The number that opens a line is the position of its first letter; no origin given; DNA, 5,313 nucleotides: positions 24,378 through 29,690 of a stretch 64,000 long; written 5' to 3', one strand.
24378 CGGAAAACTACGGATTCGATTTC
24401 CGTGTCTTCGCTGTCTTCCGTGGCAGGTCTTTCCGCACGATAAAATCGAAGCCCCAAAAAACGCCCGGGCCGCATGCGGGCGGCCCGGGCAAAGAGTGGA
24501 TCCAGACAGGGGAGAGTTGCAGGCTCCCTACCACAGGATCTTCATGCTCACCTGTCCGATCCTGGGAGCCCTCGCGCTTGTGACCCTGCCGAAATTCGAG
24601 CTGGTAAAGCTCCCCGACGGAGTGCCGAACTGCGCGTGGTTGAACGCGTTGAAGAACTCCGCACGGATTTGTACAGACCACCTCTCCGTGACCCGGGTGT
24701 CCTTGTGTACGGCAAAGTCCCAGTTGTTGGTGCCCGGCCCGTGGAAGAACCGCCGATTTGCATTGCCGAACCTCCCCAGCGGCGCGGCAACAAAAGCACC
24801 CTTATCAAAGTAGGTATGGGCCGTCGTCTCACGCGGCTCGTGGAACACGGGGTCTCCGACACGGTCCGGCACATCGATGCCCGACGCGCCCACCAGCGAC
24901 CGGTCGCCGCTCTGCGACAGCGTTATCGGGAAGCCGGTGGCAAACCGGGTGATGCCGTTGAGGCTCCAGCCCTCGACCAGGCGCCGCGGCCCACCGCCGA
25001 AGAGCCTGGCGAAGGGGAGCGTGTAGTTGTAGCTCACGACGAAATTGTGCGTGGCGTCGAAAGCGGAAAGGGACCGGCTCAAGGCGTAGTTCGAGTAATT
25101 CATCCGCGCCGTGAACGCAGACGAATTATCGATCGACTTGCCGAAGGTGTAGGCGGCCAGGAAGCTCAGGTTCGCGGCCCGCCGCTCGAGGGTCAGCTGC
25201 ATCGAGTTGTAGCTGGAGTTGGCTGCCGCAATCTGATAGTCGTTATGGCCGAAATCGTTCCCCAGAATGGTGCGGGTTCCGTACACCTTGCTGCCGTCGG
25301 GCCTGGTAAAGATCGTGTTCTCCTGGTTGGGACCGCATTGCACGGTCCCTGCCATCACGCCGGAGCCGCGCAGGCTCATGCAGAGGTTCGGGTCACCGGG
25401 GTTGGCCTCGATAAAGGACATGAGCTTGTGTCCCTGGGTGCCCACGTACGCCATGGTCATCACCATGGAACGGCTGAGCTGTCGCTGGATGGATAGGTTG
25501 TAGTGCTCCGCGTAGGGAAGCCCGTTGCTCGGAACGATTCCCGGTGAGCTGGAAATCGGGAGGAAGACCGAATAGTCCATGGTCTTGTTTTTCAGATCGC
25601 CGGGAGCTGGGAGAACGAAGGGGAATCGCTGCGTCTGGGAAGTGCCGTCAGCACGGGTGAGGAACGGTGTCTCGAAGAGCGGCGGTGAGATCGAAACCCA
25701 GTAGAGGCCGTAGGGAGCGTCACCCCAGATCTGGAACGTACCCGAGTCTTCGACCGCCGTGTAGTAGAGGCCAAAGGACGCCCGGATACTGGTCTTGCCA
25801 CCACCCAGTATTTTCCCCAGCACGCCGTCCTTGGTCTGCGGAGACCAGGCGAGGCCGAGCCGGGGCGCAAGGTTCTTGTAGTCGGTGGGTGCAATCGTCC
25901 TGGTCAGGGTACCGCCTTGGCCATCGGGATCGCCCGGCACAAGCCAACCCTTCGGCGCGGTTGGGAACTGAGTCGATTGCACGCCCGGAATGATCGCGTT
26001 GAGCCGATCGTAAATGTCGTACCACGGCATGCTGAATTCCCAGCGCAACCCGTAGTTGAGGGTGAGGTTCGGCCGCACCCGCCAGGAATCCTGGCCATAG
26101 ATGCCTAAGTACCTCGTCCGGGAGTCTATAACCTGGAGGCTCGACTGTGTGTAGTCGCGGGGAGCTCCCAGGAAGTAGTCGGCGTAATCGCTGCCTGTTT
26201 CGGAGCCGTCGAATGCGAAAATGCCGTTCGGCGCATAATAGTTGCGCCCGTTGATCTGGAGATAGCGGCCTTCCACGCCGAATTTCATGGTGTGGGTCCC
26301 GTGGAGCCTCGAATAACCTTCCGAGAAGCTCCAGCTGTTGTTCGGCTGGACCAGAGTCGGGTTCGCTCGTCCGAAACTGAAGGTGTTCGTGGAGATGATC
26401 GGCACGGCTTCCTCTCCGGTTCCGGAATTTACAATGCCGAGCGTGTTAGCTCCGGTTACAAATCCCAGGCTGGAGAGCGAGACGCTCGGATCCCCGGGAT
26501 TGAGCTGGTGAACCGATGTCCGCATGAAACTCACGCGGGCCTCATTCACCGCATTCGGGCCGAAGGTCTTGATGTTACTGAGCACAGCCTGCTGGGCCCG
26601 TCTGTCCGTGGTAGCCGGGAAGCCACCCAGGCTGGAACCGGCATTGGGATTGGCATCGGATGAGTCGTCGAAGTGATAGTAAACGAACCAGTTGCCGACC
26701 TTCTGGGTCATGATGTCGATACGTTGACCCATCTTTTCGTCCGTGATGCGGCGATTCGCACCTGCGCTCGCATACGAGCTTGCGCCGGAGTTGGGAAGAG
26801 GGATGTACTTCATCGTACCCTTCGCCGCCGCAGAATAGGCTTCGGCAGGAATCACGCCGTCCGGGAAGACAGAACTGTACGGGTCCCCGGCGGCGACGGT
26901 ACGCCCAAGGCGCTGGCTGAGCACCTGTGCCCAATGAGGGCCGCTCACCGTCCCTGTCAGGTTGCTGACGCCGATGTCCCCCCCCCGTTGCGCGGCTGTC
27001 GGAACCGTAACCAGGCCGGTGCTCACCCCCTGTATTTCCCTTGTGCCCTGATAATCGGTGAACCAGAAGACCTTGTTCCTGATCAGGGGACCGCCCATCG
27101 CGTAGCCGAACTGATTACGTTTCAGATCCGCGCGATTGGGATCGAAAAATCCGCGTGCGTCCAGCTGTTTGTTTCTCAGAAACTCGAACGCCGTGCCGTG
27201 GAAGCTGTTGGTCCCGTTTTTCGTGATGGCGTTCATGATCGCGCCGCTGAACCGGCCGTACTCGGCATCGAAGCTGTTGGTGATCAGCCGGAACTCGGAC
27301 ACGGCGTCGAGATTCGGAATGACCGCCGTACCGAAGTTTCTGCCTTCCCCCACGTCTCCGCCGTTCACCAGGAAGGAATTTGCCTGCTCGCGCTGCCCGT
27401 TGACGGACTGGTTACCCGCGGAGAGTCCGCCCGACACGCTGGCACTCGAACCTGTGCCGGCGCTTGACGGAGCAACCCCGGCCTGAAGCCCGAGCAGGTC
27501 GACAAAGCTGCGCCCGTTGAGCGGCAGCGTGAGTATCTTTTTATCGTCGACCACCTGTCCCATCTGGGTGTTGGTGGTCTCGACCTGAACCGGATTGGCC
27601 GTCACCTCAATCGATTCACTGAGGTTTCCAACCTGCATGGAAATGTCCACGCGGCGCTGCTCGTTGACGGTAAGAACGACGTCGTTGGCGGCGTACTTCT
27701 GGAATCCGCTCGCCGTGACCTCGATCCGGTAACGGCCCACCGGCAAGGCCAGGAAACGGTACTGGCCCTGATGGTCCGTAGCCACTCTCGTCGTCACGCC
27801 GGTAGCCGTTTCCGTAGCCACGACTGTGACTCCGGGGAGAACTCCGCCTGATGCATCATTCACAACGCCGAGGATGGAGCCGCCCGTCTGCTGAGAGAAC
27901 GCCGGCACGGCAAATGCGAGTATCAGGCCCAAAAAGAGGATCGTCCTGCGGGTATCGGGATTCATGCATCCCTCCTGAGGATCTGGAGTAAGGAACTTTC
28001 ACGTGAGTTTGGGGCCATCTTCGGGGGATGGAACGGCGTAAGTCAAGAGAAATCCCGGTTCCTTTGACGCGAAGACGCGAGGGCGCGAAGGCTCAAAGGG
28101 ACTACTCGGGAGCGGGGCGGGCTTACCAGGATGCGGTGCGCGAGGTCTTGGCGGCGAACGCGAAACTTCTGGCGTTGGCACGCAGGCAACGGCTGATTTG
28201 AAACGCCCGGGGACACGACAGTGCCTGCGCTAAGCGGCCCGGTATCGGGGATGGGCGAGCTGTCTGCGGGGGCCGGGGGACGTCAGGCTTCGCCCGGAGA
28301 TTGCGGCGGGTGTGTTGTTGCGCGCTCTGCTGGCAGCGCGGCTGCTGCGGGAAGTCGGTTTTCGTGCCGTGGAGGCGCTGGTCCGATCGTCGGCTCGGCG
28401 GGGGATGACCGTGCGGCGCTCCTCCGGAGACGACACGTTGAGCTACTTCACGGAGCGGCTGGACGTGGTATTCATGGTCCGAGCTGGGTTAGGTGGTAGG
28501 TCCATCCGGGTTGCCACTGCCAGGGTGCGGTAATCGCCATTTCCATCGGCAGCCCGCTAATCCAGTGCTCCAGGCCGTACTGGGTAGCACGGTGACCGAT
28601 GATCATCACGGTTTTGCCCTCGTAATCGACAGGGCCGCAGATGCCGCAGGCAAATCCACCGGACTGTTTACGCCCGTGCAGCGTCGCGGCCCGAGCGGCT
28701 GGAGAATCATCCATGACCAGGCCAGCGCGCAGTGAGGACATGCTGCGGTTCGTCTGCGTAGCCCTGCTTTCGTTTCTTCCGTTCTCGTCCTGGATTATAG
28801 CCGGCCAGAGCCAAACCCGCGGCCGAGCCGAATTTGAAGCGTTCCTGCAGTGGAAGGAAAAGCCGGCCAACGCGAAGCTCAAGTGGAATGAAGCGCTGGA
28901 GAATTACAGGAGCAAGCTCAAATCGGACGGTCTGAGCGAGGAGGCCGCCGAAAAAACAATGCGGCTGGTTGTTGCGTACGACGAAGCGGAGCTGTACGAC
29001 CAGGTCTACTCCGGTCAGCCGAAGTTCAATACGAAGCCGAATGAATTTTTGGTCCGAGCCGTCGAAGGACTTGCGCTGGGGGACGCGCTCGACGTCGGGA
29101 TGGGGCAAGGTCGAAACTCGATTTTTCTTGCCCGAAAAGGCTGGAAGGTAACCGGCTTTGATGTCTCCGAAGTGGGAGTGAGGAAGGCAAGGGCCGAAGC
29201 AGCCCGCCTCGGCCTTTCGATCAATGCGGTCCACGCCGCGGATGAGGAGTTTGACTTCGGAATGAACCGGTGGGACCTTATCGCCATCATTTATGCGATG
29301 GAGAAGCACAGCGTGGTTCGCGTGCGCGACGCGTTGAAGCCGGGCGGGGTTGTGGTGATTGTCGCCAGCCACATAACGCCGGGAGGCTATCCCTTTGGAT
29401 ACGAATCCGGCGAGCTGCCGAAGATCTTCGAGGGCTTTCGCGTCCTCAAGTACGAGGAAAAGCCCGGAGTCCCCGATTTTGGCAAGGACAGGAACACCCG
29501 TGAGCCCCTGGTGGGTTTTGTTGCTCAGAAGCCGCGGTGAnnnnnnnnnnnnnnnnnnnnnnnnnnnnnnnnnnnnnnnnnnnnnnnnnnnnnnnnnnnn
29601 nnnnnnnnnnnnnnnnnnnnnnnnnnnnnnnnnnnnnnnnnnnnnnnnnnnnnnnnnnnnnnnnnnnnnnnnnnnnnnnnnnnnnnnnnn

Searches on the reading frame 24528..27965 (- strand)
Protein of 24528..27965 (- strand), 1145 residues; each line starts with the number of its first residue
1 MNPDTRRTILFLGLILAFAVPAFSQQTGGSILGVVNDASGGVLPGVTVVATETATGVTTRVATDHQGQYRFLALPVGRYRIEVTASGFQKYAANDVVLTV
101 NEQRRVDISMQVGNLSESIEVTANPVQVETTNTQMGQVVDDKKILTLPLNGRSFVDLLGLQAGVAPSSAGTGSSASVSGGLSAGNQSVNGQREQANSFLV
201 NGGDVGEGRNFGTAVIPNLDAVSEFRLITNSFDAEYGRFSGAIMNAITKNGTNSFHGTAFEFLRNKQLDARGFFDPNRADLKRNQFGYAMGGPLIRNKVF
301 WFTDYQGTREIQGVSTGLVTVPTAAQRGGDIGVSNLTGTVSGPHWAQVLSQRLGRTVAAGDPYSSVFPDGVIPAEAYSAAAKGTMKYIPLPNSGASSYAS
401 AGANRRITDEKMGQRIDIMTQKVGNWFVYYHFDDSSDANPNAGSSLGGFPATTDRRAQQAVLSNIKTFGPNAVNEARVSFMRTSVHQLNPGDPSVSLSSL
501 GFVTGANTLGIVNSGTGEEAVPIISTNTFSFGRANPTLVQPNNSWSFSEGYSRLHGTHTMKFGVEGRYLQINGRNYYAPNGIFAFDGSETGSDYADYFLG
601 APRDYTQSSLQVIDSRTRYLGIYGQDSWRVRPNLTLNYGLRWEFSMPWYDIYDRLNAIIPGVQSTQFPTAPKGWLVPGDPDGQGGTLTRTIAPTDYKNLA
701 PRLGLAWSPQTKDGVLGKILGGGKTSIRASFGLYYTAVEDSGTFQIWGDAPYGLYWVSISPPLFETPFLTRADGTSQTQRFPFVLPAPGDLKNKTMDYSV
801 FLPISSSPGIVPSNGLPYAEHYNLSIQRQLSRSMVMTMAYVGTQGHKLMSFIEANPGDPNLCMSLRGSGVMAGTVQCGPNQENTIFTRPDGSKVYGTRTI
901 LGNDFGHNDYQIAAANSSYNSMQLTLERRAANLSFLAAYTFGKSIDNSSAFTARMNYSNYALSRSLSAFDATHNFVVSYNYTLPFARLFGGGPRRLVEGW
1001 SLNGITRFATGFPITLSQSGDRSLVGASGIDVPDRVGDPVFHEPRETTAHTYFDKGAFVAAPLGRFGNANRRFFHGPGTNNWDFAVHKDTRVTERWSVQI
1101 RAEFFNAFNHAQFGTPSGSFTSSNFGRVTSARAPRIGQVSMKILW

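Call 50: search_protein_families(library=pfam, proteins=[window:24528-27965:-], max_evalue=0.001)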
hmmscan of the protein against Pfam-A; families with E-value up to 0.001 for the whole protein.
window:24528-27965:- (1145 aa): 5 families
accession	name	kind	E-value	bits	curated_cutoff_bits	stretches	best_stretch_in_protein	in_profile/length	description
PF25183.1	OMP_b-brl_4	-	1.8e-192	642.4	30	1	247-1138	1-838/838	Outer membrane beta barrel domain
PF13620.12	CarboxypepD_reg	-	3.3e-20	72.7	32.3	1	30-111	1-82/82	Carboxypeptidase regulatory-like domain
PF13715.12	CarbopepD_reg_2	-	4.1e-08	33.6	32.2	1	32-110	2-76/88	CarboxypepD_reg-like domain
PF00593.30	TonB_dep_Rec_b-barrel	-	7.6e-06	26.5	27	1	526-736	60-242/436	TonB dependent receptor-like, beta-barrel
PF17210.9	SdrD_B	-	0.0001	22.9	29.7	1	37-88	19-70/112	SdrD B-like domain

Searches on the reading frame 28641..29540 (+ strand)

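Call 50: search_protein_families(library=pfam, proteins=[window:28641-29540:+], max_evalue=0.001)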
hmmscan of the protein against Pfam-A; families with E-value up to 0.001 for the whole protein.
window:28641-29540:+ (299 aa): 6 families
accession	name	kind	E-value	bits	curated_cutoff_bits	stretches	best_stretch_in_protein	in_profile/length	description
PF13649.12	Methyltransf_25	-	2.3e-13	51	27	1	150-236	2-97/97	Methyltransferase domain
PF03848.20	TehB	-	1.7e-12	47.6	20.4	1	136-276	21-173/193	Tellurite resistance protein TehB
PF08241.18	Methyltransf_11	-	3.6e-09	37.6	21.2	1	150-240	1-95/95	Methyltransferase domain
PF08242.18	Methyltransf_12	-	4.6e-08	34.1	30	1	150-238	1-98/98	Methyltransferase domain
PF13847.12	Methyltransf_31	-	2.5e-07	30.9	27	1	149-241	7-110/145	Methyltransferase domain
PF13489.12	Methyltransf_23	-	7.1e-07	29.5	27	1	144-240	21-116/164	Methyltransferase domain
